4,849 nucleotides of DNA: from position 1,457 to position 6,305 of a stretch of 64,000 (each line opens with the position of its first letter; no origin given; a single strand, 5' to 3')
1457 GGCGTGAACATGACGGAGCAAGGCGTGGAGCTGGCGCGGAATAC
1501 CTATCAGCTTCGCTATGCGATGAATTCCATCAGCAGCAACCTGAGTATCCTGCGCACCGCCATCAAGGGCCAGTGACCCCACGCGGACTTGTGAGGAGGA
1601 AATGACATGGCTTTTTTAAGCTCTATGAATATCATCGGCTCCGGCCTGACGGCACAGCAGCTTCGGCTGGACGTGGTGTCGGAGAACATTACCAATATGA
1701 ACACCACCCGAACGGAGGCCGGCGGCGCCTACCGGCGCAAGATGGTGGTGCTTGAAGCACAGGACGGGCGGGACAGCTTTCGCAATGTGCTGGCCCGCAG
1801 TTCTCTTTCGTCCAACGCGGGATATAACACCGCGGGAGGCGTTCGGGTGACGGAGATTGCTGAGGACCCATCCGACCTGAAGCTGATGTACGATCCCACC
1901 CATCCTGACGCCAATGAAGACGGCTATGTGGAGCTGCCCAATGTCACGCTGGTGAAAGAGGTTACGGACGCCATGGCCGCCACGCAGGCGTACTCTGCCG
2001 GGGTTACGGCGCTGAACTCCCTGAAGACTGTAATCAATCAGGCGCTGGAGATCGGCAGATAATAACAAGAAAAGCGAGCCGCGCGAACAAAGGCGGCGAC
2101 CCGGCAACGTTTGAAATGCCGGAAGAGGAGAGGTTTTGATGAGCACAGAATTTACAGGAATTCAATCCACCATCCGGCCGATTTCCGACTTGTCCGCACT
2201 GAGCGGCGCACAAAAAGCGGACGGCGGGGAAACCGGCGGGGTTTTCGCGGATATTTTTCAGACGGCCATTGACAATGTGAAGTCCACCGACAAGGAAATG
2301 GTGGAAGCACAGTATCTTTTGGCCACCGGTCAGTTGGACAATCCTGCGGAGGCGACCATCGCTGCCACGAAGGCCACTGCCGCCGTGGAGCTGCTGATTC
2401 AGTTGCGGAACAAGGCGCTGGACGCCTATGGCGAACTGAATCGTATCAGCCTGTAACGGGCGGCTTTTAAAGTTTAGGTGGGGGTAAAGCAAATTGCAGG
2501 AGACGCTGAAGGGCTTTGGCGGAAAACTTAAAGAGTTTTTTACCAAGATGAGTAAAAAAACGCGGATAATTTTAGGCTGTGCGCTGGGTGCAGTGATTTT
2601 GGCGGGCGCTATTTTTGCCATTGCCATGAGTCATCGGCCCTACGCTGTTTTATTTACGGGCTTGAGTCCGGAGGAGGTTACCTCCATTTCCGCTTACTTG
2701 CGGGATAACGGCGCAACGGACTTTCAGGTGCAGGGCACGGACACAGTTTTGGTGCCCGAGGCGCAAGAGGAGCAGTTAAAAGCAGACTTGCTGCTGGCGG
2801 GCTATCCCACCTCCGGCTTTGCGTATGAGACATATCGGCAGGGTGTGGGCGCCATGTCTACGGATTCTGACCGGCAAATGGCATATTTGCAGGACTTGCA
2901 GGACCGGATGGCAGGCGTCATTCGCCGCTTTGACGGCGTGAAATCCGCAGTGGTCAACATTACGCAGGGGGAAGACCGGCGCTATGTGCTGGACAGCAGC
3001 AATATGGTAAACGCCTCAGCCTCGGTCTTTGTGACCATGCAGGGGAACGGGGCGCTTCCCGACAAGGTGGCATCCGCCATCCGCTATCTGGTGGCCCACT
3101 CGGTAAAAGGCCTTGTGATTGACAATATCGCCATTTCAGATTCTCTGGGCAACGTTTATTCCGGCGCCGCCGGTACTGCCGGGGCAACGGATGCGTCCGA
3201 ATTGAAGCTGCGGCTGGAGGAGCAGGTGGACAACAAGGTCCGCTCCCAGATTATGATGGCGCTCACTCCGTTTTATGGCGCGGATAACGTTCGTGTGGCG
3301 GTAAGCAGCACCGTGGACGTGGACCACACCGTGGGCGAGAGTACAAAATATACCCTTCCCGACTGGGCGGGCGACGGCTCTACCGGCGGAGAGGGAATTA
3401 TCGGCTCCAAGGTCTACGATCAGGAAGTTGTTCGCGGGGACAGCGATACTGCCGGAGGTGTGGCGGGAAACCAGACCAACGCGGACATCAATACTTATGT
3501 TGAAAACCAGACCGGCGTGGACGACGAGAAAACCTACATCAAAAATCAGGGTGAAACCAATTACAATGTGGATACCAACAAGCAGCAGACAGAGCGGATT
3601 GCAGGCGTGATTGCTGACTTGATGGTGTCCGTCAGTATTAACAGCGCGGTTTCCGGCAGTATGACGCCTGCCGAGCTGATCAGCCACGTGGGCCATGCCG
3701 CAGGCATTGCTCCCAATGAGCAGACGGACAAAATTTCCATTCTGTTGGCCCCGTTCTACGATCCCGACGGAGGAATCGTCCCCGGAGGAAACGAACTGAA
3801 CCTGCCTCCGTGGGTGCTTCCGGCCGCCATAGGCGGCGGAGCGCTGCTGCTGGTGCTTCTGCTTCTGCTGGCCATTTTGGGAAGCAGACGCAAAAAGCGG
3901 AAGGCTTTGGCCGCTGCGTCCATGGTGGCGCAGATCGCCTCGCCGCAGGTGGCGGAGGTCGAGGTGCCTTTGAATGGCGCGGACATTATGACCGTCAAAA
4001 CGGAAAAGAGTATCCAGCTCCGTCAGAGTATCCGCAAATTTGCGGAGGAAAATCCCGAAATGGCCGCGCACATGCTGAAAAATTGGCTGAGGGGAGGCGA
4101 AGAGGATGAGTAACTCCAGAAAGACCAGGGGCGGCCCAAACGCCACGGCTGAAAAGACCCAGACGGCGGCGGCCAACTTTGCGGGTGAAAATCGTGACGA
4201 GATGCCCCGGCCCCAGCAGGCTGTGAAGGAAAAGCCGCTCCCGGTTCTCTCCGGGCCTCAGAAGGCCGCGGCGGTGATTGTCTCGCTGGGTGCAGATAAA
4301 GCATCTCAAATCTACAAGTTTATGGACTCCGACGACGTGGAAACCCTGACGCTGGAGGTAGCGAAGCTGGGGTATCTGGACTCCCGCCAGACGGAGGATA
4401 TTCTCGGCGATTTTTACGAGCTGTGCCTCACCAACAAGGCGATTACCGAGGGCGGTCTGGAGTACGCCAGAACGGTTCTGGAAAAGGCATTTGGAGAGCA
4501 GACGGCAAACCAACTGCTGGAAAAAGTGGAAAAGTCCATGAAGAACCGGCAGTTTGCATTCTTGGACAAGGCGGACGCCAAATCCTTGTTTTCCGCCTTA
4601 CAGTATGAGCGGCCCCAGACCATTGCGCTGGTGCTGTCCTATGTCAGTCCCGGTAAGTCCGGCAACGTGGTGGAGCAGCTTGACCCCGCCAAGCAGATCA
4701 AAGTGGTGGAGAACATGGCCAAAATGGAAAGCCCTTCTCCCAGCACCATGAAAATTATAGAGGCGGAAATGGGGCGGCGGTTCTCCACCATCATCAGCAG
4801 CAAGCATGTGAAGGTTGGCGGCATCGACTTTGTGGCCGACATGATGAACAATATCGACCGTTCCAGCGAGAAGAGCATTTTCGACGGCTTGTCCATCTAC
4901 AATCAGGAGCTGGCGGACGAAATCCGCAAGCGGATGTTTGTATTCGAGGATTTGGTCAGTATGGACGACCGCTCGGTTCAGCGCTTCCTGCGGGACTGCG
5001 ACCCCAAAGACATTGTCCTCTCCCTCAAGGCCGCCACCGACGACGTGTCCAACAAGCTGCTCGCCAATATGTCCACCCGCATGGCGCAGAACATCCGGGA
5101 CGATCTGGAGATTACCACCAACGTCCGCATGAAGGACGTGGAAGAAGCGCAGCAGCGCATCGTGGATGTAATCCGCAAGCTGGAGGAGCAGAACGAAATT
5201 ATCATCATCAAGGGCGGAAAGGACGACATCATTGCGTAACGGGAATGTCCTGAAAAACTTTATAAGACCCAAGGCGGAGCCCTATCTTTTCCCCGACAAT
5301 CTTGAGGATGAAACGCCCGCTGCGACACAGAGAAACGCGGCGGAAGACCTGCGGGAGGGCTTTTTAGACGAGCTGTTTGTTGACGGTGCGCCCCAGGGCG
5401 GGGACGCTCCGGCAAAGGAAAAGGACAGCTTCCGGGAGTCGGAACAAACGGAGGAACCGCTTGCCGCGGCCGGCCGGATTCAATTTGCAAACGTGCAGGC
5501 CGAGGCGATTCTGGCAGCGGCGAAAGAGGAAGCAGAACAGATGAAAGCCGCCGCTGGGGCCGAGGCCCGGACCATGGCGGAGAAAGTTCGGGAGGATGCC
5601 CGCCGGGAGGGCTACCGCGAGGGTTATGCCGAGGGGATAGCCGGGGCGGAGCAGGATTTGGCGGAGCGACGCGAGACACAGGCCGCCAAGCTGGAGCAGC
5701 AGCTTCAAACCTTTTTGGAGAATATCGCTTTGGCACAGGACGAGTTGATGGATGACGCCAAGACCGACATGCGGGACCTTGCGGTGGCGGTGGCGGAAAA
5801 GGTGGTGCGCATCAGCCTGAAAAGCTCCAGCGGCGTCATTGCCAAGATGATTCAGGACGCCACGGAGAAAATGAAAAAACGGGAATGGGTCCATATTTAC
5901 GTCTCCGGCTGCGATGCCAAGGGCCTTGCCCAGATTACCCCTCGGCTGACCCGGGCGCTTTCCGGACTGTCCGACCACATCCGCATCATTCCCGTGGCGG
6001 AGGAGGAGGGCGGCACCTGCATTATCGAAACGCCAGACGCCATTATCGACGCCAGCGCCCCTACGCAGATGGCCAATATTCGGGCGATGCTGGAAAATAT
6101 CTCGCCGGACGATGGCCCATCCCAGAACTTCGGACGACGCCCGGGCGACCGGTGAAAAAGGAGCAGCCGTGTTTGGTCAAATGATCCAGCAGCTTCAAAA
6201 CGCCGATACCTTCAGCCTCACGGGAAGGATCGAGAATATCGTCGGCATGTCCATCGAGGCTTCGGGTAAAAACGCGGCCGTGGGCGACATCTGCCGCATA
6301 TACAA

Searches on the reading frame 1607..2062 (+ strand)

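Call 64: search_protein_families(library=pfam, proteins=[window:1607-2062:+], max_evalue=0.001)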
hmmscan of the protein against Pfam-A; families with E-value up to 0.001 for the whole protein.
window:1607-2062:+ (151 aa): 2 families
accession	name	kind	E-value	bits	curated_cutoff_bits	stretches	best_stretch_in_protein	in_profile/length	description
PF00460.25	Flg_bb_rod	-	1.7e-07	31.5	20.7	1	7-35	1-29/31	Flagella basal body rod protein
PF06429.18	Flg_bbr_C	-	2.3e-06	27.5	23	1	105-147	2-44/46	Flagellar basal body rod FlgEFG protein C-terminal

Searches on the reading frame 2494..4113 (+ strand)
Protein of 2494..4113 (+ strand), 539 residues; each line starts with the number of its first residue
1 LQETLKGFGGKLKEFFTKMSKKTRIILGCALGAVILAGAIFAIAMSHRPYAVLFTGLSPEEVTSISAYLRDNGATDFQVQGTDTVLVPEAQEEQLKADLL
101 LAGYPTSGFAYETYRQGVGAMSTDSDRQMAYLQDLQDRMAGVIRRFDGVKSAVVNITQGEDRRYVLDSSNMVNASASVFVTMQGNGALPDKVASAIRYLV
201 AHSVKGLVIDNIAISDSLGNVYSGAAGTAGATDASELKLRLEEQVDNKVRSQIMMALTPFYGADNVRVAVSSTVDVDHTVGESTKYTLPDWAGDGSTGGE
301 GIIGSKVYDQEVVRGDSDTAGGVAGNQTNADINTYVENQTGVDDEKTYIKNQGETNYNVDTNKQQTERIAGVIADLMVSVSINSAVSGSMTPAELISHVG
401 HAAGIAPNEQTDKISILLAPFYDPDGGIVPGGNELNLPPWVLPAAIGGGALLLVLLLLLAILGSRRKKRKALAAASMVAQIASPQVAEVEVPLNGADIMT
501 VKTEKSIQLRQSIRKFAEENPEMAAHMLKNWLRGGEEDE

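Call 64: search_protein_families(library=pfam, proteins=[window:2494-4113:+], max_evalue=0.001)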
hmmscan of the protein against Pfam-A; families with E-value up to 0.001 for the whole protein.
window:2494-4113:+ (539 aa): 2 families
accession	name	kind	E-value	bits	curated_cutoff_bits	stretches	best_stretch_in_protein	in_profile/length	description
PF01514.23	YscJ_FliF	-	9e-32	110.8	24.4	1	47-223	3-178/179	Secretory protein of YscJ/FliF family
PF08345.17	YscJ_FliF_C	-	3.2e-16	60.6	23.8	1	257-421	1-147/147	Flagellar M-ring protein C-terminal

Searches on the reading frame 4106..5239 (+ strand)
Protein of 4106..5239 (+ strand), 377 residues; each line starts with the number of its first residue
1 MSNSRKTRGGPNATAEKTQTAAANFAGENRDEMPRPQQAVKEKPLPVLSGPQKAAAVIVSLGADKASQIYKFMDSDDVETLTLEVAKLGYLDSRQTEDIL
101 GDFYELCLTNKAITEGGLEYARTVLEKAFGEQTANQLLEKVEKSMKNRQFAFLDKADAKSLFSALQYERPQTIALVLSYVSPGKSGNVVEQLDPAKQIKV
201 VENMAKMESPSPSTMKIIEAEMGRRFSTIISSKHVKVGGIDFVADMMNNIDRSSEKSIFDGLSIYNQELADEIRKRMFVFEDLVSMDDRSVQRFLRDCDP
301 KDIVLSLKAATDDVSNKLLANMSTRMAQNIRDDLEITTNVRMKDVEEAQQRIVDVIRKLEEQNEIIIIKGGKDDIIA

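Call 64: search_protein_families(library=pfam, proteins=[window:4106-5239:+], max_evalue=0.001)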
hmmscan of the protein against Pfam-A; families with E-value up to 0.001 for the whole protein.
window:4106-5239:+ (377 aa): 4 families
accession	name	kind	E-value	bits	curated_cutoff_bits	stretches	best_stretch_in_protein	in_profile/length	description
PF01706.21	FliG_C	-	2.5e-37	127.9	23.3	1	262-367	3-108/108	FliG C-terminal domain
PF14842.11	FliG_N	-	4.1e-36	124.2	25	2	48-150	2-104/104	FliG N-terminal domain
PF14841.11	FliG_M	-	4.9e-22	78.4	25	1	159-231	2-74/76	FliG middle domain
PF03448.22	MgtE_N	-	5.7e-08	33.7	25.9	0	136-204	8-73/102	MgtE intracellular N domain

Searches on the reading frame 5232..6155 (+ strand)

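Call 64: search_protein_families(library=pfam, proteins=[window:5232-6155:+], max_evalue=0.001)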
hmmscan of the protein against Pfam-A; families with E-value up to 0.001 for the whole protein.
window:5232-6155:+ (307 aa): 1 family
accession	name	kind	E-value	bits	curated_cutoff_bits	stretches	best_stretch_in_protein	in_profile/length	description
PF02108.21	FliH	-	2.5e-10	40.8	24.1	1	155-282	4-127/128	Flagellar assembly protein FliH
